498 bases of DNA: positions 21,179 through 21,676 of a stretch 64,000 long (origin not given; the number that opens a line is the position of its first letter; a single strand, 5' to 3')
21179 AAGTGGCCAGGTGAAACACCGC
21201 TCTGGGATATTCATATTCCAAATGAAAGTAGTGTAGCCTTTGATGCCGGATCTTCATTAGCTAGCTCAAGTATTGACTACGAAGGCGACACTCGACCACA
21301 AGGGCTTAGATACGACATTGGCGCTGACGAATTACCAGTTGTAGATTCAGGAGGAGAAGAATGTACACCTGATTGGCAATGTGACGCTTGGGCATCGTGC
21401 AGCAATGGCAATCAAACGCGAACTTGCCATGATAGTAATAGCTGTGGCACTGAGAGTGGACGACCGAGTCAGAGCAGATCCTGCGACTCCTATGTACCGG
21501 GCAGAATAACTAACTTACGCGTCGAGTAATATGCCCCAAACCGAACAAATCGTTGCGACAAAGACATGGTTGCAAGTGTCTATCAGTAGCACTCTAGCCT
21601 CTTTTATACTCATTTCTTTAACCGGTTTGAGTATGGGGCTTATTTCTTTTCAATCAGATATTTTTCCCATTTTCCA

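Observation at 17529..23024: Three-gene cluster of large surface proteins (LTD/PKD, beta-helix, FG-GAP); the last two share a ~40-aa Cys-rich module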

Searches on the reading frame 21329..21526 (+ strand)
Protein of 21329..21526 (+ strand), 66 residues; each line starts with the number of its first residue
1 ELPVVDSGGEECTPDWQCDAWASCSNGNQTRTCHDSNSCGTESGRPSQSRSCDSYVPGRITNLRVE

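Call 5: search_protein_families(library=pfam, proteins=[window:21329-21526:+], max_evalue=10)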
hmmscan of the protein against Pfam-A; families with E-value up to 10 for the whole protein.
seq(66 aa): 0 families

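Call 6: search_protein_families(library=ncbifam, proteins=[window:21329-21526:+], max_evalue=1)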
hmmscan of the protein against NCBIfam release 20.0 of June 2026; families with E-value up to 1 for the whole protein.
seq(66 aa): 0 families
